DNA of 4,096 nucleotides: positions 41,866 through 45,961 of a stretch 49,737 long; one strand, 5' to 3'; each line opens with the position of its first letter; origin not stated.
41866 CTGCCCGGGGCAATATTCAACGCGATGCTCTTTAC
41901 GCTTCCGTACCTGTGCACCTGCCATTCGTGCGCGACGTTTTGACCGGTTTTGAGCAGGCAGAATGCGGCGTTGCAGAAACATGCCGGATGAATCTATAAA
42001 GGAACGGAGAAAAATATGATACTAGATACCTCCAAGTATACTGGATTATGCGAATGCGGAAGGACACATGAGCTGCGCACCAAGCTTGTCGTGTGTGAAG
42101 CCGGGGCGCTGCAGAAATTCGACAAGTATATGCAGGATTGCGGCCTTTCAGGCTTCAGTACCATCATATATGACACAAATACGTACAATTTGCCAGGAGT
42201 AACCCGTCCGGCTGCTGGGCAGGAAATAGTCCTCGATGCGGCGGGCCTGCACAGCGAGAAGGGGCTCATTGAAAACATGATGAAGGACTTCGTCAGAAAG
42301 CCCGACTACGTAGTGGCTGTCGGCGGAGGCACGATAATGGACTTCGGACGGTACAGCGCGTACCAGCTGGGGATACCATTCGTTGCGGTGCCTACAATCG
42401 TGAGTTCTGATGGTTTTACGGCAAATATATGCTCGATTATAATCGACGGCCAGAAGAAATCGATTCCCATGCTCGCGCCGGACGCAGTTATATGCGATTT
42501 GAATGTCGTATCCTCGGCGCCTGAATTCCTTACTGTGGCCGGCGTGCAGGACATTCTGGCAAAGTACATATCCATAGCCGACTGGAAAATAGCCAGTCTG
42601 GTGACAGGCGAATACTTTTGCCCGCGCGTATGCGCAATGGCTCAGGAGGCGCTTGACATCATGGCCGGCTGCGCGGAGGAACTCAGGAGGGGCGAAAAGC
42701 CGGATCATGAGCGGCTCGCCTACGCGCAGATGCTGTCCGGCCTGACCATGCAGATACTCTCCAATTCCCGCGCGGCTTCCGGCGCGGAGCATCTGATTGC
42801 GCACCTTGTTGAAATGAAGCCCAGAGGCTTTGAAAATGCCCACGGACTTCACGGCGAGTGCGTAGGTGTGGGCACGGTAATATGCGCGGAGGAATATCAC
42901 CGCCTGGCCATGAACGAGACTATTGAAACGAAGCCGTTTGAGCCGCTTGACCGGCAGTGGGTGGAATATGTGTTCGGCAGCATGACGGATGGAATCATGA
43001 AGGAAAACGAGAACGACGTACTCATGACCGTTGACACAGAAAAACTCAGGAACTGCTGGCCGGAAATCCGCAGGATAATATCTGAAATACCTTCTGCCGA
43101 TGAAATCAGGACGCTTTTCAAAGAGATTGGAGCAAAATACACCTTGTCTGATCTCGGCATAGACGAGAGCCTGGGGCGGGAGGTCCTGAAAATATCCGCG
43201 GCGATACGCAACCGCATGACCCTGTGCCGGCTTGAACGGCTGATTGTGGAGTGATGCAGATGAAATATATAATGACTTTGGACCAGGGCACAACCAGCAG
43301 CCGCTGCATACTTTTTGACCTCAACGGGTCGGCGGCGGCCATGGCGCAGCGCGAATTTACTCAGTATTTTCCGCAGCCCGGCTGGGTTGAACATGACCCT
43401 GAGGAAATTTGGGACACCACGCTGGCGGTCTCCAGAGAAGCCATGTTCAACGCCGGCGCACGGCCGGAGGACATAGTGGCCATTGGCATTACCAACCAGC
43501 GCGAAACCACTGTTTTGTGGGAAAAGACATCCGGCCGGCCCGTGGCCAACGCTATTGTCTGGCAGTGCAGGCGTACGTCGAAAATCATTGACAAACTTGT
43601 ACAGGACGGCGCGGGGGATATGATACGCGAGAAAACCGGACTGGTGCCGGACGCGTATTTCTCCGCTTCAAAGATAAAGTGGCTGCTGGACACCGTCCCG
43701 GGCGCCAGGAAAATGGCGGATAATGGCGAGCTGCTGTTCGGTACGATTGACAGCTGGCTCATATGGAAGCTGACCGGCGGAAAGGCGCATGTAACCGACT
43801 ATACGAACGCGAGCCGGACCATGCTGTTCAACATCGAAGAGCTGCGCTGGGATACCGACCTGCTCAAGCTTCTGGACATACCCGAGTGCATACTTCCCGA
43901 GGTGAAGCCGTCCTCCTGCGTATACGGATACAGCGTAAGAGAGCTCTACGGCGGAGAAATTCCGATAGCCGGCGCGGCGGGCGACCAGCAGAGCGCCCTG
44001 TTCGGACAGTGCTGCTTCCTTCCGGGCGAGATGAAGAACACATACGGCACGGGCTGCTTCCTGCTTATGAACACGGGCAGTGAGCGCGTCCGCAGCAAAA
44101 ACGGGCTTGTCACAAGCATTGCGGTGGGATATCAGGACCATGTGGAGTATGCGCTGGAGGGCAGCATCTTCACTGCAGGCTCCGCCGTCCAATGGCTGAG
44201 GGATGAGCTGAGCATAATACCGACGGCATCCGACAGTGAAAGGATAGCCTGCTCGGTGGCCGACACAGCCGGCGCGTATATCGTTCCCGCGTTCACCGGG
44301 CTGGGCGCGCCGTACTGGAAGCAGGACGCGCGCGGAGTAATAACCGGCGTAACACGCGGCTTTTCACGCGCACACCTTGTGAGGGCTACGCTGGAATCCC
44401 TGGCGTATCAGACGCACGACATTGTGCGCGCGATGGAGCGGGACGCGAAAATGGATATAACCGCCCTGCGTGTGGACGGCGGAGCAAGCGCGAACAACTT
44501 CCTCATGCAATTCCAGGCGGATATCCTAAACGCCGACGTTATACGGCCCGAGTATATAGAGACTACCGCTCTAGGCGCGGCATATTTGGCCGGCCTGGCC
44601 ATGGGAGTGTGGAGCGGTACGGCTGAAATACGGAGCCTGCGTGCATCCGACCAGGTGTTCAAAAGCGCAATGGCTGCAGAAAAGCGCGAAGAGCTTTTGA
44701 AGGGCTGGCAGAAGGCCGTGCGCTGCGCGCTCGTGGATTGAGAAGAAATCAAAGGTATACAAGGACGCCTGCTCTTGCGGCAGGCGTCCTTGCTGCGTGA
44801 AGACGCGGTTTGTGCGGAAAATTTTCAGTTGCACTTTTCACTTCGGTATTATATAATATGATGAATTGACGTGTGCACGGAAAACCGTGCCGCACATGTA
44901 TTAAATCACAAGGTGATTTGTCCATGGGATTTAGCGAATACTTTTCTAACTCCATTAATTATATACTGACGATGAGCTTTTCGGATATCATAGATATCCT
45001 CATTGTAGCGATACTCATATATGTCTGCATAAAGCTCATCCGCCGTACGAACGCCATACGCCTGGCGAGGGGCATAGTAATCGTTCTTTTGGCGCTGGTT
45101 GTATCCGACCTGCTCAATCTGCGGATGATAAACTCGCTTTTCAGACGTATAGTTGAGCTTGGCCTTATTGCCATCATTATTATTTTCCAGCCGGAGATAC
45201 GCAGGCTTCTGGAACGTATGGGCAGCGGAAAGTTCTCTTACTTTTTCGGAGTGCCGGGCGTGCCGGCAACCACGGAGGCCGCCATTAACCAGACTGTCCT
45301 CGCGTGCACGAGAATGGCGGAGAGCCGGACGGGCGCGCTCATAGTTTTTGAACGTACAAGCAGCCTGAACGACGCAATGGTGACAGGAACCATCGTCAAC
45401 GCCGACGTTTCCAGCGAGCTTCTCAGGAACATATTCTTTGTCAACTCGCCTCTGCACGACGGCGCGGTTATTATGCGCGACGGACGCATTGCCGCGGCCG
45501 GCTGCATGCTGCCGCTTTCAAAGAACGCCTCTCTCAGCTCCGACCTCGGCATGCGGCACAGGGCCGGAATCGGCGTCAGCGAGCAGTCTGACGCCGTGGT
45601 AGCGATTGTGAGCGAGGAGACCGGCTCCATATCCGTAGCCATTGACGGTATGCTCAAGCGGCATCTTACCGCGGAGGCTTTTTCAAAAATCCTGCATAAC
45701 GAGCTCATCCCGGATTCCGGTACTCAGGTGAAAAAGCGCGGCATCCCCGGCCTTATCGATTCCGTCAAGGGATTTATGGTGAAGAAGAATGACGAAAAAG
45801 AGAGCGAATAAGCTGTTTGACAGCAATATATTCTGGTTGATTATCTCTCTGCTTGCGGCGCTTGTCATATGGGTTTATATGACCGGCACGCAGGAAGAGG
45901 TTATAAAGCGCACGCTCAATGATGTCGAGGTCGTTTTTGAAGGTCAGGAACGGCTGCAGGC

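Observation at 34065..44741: Terminator-bounded cassette: PocR/AraC sensor, three hydrolase-membrane fusion paralogues, G1P-dehydrogenase-like enzyme and glycerol kinase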

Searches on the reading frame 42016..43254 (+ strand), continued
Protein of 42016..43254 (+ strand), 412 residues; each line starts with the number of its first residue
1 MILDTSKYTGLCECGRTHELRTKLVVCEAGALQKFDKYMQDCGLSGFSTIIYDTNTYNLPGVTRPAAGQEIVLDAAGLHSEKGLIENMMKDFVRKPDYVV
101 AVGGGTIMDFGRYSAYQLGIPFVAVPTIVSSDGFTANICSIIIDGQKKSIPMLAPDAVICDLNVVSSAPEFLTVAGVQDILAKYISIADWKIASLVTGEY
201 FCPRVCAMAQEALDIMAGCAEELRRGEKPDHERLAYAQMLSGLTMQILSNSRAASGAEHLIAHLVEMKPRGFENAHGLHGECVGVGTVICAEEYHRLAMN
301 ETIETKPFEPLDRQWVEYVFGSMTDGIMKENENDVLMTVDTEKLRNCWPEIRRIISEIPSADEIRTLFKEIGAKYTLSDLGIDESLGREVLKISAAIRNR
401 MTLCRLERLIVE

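Call 66: find_encoding_contigs(protein=P0323, flank=8000, max_places=2)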
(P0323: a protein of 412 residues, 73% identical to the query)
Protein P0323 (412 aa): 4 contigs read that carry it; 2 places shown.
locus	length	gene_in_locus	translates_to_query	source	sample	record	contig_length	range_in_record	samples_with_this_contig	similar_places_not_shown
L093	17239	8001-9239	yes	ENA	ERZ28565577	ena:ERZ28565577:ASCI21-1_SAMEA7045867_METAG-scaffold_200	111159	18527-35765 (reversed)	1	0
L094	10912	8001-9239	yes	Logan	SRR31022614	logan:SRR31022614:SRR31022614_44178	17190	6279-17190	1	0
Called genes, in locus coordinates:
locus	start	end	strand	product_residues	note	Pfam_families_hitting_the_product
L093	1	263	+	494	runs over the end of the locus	PF00005:ABC_tran, PF13304:AAA_21 (faint), PF00005:ABC_tran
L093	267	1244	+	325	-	PF02653:BPD_transp_2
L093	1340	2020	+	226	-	PF01791:DeoC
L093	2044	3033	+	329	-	PF01261:AP_endonuc_2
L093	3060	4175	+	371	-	PF01408:GFO_IDH_MocA, PF22725:GFO_IDH_MocA_C3, PF02894:GFO_IDH_MocA_C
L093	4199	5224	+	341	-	PF01408:GFO_IDH_MocA, PF02894:GFO_IDH_MocA_C (weak), PF22725:GFO_IDH_MocA_C3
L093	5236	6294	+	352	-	PF01408:GFO_IDH_MocA, PF01488:Shikimate_DH (faint), PF02894:GFO_IDH_MocA_C, PF22725:GFO_IDH_MocA_C3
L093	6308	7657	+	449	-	PF00232:Glyco_hydro_1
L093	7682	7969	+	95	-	PF03992:ABM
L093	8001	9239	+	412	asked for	PF00465:Fe-ADH (weak), PF13685:Fe-ADH_2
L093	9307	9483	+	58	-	-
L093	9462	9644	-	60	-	PF05067:Mn_catalase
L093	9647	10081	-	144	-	PF11007:CotJA, PF12652:CotJB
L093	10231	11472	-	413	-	PF00365:PFK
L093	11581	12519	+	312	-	PF01116:F_bP_aldolase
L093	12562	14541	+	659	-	PF00122:E1-E2_ATPase, PF00702:Hydrolase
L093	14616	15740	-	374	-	PF14286:DHHW, PF16822:ALGX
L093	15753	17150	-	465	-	PF03062:MBOAT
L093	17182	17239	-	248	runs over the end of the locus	-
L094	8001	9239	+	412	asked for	PF00465:Fe-ADH (weak), PF13685:Fe-ADH_2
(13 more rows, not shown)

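Call 81: find_encoding_contigs(protein=P0281, flank=8000, max_places=1)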
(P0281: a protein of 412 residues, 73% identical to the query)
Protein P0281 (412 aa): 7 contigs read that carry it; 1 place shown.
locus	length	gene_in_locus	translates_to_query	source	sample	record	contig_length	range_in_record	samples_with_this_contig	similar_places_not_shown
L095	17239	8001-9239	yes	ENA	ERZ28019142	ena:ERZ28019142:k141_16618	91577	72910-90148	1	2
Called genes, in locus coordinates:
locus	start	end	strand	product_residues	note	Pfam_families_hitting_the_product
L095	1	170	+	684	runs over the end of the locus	PF17191:RecG_wedge, PF04851:ResIII, PF00270:DEAD, PF00271:Helicase_C, PF22590:Cas3-like_C_2 (weak), PF19833:RecG_dom3_C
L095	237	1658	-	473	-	PF04625:DEC-1_N (weak)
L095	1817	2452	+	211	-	PF00849:PseudoU_synth_2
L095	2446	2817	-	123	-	PF00717:Peptidase_S24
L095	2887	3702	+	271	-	PF01553:Acyltransferase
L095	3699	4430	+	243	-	PF00106:adh_short, PF08659:KR, PF13561:adh_short_C2, PF23441:SDR (weak)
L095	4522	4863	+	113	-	PF02452:PemK_toxin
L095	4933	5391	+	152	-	-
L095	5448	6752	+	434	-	PF02885:Glycos_trans_3N, PF00591:Glycos_transf_3, PF07831:PYNP_C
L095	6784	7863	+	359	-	-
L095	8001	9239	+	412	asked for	PF00465:Fe-ADH (weak), PF13685:Fe-ADH_2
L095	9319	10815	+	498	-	PF00370:FGGY_N, PF02782:FGGY_C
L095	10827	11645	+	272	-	PF00702:Hydrolase, PF13344:Hydrolase_6, PF13242:Hydrolase_like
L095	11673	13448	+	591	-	PF13231:PMT_2, PF02366:PMT, PF16192:PMT_4TMC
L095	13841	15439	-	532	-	PF00239:Resolvase, PF07508:Recombinase, PF13408:Zn_ribbon_recom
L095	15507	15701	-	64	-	-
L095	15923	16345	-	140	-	-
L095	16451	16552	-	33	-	-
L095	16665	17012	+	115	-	PF13560:HTH_31 (weak), PF12844:HTH_19, PF01381:HTH_3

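Call 82: find_encoding_contigs(protein=P0311, flank=8000, max_places=1)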
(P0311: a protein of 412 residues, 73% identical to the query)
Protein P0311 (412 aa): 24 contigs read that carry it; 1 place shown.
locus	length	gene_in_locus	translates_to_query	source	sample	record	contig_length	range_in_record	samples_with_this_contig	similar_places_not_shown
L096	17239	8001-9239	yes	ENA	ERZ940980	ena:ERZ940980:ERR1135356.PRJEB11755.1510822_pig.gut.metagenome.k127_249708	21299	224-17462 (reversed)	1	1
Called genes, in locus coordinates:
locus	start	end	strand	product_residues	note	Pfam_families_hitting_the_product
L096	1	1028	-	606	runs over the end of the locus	PF12895:ANAPC3 (weak), PF14559:TPR_19 (weak), PF12799:LRR_4, PF13855:LRR_8 (weak), PF12799:LRR_4, PF23952:LRR_EndoS (weak), PF12799:LRR_4 (weak), PF13855:LRR_8, +6 more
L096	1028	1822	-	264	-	-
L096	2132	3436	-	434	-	PF02885:Glycos_trans_3N, PF00591:Glycos_transf_3, PF07831:PYNP_C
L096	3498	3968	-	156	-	-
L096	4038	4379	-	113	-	PF02452:PemK_toxin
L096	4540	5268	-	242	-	PF00106:adh_short, PF08659:KR, PF13561:adh_short_C2, PF23441:SDR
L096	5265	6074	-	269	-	PF01553:Acyltransferase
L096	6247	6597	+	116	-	PF00717:Peptidase_S24 (weak)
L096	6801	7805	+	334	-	PF10114:PocR, PF12833:HTH_18, PF00165:HTH_AraC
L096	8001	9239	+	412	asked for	PF00465:Fe-ADH, PF13685:Fe-ADH_2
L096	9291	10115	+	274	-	PF00702:Hydrolase, PF13344:Hydrolase_6, PF13242:Hydrolase_like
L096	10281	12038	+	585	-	PF13231:PMT_2, PF02366:PMT, PF16192:PMT_4TMC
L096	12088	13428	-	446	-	PF01554:MatE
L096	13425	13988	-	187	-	PF00293:NUDIX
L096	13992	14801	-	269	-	PF00795:CN_hydrolase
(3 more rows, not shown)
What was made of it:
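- They also occur in a sugar operon (L093) (calls 66, 82).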

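Call 83: search_protein_families(library=pfam, proteins=[L095:6784-7863:+, L089:10855-11652:+], max_evalue=0.01)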
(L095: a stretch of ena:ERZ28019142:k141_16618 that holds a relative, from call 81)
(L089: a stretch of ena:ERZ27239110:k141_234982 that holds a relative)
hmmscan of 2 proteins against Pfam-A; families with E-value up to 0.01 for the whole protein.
L095:6784-7863:+ (359 aa): 0 families

L089:10855-11652:+ (265 aa): 5 families
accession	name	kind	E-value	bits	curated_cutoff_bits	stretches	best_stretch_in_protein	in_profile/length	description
PF13344.12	Hydrolase_6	-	3.4e-27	94.9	27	1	12-111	1-100/101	Haloacid dehalogenase-like hydrolase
PF13242.12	Hydrolase_like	-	3.9e-20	72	22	1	185-258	2-75/75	HAD-hyrolase-like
PF00702.32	Hydrolase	-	5.1e-15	56.8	26.4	1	11-225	3-191/191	haloacid dehalogenase-like hydrolase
PF13419.12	HAD_2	-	3.3e-05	24.5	23.8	1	181-231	129-178/178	Haloacid dehalogenase-like hydrolase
PF09419.16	PGP_phosphatase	-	0.00023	21.3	20.4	1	205-233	137-165/168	Mitochondrial PGP phosphatase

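Call 84: search_protein_families(library=ncbifam, proteins=[L089:10855-11652:+, L089:11660-13438:+, L095:6784-7863:+, L089:1004-1804:-], max_evalue=0.00001)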
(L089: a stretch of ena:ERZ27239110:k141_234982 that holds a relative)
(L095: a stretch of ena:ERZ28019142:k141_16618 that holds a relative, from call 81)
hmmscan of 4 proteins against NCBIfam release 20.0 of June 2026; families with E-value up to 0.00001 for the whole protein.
L089:10855-11652:+ (265 aa): 10 families
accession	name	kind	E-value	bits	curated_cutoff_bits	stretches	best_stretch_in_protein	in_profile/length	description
NF053752.1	TK1734_fam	exception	3.9e-58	196.8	475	1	13-263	4-260/260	2-phosphoglycolate phosphatase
TIGR01457.1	HAD-SF-IIA-hyp2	hypoth_equivalog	2.9e-54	184.2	247.65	1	12-256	4-247/249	TIGR01457 family HAD-type hydrolase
TIGR01452.1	PGP_euk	subfamily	9.8e-54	182.6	201.95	2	115-258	129-279/279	phosphoglycolate/pyridoxal phosphate family phosphatase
TIGR01460.1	HAD-SF-IIA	subfamily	2e-44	152.2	100.15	1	12-234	1-246/246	HAD-IIA family hydrolase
NF007762.0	PRK10444.1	equivalog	1.4e-38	132.9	368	1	13-258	7-247/250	HAD-IIA family hydrolase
TIGR01459.1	HAD-SF-IIA-hyp4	hypoth_equivalog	1.3e-18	67.3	103.75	1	10-232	9-241/242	TIGR01459 family HAD-type hydrolase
TIGR01458.1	HAD-SF-IIA-hyp3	hypoth_equivalog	3.6e-16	59.3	175.95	1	12-251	4-243/257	TIGR01458 family HAD-type hydrolase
TIGR02253.1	CTE7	subfamily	1.6e-09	37.9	169.75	1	185-258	148-220/221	TIGR02253 family HAD-type hydrolase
TIGR01668.1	YqeG_hyp_ppase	hypoth_equivalog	1.5e-07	31.1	89.1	1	187-241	91-145/170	YqeG family HAD IIIA-type phosphatase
TIGR01662.1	HAD-SF-IIIA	subfamily_domain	3e-06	27.4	44.6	0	187-232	93-139/141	HAD-IIIA family hydrolase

L089:11660-13438:+ (592 aa): 2 families
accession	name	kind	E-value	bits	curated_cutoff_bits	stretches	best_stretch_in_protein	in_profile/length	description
NF058602.1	PrMnsylTfPmt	equivalog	8.9e-18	64.4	800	1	224-309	97-182/530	protein O-mannosyltransferase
NF009784.2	PRK13279.1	equivalog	5.1e-06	25.4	567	1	226-362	61-201/539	lipid IV(A) 4-amino-4-deoxy-L-arabinosyltransferase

L095:6784-7863:+ (359 aa): 0 families

L089:1004-1804:- (266 aa): 7 families
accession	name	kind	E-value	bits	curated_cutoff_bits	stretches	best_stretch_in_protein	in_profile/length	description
TIGR00530.1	AGP_acyltrn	subfamily_domain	4.9e-29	100.7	102.95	1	87-209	5-125/130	1-acylglycerol-3-phosphate O-acyltransferase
NF011593.0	PRK15018.1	equivalog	6.5e-21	75.2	501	1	101-261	68-226/245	1-acylglycerol-3-phosphate O-acyltransferase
NF006386.0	PRK08633.1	equivalog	9e-12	43.5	1221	1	87-209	430-547/1147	acyl-[ACP]--phospholipid O-acyltransferase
NF052553.1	LyOrLpactfOlsABRUA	equivalog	2.7e-08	33.3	300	1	93-204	60-167/263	lyso-ornithine lipid O-acyltransferase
NF010621.0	PRK14014.1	domain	4.3e-08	32.6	186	1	79-155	68-146/301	acetyltransferase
NF058536.1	LPAAT_acyl_YihG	equivalog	2.6e-07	30.2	260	1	29-154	16-140/290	1-acylglycerol-3-phosphate O-acyltransferase, YihG family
NF052552.1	LyOrLpactfOlsARHOCB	equivalog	1.9e-06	27.1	300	1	95-199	83-182/271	lyso-ornithine lipid O-acyltransferase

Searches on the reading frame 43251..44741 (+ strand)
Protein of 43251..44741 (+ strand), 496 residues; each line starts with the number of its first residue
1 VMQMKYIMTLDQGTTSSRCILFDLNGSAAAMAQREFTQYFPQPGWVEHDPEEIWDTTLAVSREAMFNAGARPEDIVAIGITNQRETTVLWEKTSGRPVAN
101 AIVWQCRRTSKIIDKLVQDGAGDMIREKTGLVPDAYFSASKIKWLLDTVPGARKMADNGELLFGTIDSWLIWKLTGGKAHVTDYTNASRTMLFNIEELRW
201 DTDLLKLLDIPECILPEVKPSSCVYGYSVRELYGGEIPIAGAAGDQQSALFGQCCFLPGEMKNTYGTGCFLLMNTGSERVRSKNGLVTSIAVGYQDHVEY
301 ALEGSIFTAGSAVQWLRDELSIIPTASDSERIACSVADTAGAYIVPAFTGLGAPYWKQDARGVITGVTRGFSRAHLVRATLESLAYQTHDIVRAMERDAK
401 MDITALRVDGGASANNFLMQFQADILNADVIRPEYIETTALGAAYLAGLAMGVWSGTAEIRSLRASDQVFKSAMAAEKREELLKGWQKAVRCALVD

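Call 3: search_protein_families(library=pfam, proteins=[window:43251-44741:+], max_evalue=0.1)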
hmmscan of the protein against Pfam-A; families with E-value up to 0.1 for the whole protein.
window:43251-44741:+ (496 aa): 2 families
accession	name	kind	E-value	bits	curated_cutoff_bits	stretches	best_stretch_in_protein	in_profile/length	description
PF00370.27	FGGY_N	-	6.2e-78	262.2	28.8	1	6-252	1-245/245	FGGY family of carbohydrate kinases, N-terminal domain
PF02782.22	FGGY_C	-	3.2e-47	161.3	27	1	262-451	2-198/198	FGGY family of carbohydrate kinases, C-terminal domain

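Call 4: search_protein_families(library=ncbifam, proteins=[window:43251-44741:+], max_evalue=0.1)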
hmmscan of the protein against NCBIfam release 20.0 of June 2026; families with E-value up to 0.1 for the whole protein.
window:43251-44741:+ (496 aa): 12 families
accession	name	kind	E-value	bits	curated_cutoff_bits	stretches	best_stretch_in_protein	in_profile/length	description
NF000756.0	PRK00047.1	subfamily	9.3e-240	796.1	498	1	1-493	1-494/502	glycerol kinase GlpK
TIGR01311.1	glycerol_kin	equivalog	6.7e-216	717.4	590.35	1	5-492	1-492/496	glycerol kinase GlpK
TIGR01312.1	XylB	equivalog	1.6e-56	191.9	380.25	1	10-480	3-470/481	xylulokinase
TIGR01314.1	gntK_FGGY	equivalog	1.5e-40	139.2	648.55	1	6-470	1-469/505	gluconokinase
NF008187.0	PRK10939.1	equivalog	1.8e-28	99.5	528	1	3-489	2-499/521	autoinducer-2 kinase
TIGR02628.1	fuculo_kin_coli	equivalog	2.3e-25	89.5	470.9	1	7-460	3-451/465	L-fuculokinase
TIGR01315.1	5C_CHO_kinase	subfamily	1.1e-22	80.4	408.7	2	313-473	355-515/541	FGGY family pentulose kinase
TIGR02627.1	rhamnulo_kin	equivalog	5e-21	74.8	527.95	2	10-252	3-238/454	rhamnulokinase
NF011601.0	PRK15027.1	equivalog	1.2e-19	70.1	912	1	8-459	3-444/484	xylulokinase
NF007925.0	PRK10640.1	equivalog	7.4e-19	67.5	639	2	2-252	1-244/489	rhamnulokinase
NF003154.0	PRK04123.1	equivalog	2.6e-17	62.7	428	2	349-459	390-500/554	ribulokinase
TIGR01234.1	L-ribulokinase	equivalog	1.5e-11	43.8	583.25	1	338-456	372-490/536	ribulokinase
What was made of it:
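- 43260..44741 (+): Glycerol kinase GlpK. The ORF opens with a GTG at 43251, but the likely start is the ATG at 43260. TIGR01311 717 bits against a 590 cut-off; NF000756 796 bits (call 4).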

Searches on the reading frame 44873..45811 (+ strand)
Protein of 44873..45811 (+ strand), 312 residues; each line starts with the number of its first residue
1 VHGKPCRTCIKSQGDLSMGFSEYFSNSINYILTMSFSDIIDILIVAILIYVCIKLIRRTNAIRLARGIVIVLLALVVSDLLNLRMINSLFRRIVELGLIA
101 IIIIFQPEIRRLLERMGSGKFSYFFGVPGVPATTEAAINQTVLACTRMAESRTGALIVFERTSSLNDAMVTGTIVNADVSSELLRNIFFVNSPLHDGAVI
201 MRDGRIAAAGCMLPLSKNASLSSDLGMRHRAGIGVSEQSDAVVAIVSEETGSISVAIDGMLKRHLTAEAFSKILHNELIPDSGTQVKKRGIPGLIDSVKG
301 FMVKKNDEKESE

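Call 72: search_protein_families(library=ncbifam, proteins=[window:44873-45811:+], max_evalue=1e-10)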
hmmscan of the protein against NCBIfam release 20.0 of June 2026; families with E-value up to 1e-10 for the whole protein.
window:44873-45811:+ (312 aa): 3 families
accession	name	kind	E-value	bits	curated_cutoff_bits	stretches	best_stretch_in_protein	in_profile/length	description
TIGR00159.1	TIGR00159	equivalog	1.3e-73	247.5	188.8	1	32-279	7-251/254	diadenylate cyclase CdaA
NF038328.1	c-di-AMP_CdaS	exception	8e-40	136.5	225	1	139-261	65-187/191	sporulation-specific diadenylate cyclase CdaS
NF038327.1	c-di-AMP_CdaM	exception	6.2e-31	107.5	225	1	133-263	45-176/196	diadenylate cyclase CdaM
